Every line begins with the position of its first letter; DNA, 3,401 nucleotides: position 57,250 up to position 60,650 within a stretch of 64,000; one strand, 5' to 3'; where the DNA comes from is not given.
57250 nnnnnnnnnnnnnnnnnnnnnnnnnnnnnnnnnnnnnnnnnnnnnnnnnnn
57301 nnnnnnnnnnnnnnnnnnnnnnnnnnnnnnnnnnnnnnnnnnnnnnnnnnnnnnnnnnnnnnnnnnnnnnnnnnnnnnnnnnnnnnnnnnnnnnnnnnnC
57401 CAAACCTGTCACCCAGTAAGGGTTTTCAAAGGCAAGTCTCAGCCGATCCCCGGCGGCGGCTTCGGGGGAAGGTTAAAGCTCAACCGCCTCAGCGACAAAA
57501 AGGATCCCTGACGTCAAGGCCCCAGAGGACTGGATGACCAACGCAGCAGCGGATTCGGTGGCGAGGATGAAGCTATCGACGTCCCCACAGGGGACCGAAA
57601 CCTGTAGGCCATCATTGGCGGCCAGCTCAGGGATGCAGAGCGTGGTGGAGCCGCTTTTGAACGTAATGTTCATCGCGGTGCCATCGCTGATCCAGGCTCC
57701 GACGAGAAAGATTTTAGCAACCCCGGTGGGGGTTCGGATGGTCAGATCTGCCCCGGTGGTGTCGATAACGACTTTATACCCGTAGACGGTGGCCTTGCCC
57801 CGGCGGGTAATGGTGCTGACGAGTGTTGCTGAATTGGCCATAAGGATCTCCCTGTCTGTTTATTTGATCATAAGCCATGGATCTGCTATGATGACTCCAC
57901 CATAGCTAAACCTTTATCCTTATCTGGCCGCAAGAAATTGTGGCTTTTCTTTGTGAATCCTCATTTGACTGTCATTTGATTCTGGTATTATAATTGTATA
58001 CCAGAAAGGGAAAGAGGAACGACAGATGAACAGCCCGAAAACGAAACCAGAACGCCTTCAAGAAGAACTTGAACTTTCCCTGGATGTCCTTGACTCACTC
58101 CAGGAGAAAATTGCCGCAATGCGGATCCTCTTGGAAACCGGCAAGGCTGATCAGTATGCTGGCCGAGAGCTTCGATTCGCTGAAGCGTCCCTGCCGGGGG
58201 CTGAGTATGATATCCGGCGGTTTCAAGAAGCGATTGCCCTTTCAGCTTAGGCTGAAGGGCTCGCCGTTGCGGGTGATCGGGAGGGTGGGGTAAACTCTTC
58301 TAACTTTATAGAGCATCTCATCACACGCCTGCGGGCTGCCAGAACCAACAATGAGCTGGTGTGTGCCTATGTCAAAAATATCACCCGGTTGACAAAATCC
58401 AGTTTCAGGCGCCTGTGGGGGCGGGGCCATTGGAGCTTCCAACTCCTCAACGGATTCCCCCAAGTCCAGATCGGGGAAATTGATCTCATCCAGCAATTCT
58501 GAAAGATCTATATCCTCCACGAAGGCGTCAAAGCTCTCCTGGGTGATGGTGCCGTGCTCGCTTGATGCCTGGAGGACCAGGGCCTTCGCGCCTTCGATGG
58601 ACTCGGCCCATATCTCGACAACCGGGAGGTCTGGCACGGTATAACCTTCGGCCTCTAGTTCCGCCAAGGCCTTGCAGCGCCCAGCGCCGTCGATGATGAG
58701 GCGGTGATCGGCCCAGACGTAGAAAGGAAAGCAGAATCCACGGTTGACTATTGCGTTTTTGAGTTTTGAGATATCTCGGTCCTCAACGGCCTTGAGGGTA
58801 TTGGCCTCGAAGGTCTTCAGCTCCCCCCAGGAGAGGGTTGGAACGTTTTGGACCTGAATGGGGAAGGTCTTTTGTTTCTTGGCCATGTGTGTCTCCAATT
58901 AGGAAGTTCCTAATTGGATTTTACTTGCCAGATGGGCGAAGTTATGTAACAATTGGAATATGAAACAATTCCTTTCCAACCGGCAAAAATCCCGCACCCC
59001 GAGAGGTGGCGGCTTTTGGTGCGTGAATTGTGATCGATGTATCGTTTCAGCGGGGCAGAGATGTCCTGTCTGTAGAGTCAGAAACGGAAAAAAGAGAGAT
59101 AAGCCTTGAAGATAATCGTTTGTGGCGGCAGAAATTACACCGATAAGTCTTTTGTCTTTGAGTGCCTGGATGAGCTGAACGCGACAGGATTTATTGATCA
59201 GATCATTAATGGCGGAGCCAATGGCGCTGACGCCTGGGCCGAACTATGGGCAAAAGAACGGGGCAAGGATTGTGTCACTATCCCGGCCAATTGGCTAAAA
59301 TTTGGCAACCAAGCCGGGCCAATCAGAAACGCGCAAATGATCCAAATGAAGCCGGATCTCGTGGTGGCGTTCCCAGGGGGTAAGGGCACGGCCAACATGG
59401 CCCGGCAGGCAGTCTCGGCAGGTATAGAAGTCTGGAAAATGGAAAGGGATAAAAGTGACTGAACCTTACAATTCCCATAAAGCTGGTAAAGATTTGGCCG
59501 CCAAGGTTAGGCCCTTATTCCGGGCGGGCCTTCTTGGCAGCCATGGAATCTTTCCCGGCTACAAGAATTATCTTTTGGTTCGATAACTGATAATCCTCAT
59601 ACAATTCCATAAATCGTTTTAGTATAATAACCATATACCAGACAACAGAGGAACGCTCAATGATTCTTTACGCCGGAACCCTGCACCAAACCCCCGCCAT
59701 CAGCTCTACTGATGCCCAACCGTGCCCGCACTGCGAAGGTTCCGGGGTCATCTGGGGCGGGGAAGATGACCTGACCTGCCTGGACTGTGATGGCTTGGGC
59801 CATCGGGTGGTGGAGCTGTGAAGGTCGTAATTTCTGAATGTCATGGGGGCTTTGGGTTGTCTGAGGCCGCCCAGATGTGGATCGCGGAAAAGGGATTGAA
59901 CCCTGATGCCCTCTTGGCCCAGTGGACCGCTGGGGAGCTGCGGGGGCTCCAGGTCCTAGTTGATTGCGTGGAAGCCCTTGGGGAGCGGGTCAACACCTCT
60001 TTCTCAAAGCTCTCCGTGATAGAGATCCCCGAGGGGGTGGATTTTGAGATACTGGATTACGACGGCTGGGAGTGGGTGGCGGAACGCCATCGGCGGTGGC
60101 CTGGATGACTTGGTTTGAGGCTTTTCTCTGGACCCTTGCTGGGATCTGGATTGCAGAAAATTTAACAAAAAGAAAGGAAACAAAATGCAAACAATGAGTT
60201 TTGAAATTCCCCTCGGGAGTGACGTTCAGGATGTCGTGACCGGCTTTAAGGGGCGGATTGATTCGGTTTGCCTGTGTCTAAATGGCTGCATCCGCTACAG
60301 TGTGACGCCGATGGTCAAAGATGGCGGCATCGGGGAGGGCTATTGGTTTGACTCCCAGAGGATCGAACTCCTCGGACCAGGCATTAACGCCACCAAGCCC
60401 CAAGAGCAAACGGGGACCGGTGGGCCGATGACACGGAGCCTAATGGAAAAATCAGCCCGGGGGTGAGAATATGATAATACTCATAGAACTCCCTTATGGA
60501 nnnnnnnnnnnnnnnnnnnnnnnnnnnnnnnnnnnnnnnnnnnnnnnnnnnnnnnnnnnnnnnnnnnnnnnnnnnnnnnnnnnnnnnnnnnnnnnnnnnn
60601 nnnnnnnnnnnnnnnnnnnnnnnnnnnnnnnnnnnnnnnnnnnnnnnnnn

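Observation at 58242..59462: Divergent ParB-nuclease-like and SLOG (DUF2493) genes separated by a perfect 23-nt palindrome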

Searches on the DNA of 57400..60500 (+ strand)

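Call 10: search_dna_similar(query=window:57400-60500:+, collection=phages, mode=distant, max_rows=20)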
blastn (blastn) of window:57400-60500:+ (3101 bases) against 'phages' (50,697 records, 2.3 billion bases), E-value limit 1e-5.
No match.

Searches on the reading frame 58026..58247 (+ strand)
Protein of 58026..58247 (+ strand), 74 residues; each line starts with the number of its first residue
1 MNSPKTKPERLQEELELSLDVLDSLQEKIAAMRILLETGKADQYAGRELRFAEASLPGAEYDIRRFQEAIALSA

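Call 5: search_protein_families(library=pfam, proteins=[window:58026-58247:+], max_evalue=0.01)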
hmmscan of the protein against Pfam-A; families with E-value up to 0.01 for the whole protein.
window:58026-58247:+ (74 aa): 0 families

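Call 7: search_protein_families(library=phrogs, proteins=[window:58026-58247:+], max_evalue=0.01)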
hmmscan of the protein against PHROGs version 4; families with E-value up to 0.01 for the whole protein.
window:58026-58247:+ (74 aa): 0 families

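Call 73: search_protein_families(library=padloc, proteins=[window:58026-58247:+], max_evalue=0.01)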
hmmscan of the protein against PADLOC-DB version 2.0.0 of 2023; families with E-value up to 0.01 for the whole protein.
window:58026-58247:+ (74 aa): 0 families

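Call 74: search_protein_families(library=ncbifam, proteins=[window:58026-58247:+], max_evalue=0.01)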
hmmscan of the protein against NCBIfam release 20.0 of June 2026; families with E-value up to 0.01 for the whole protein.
window:58026-58247:+ (74 aa): 0 families
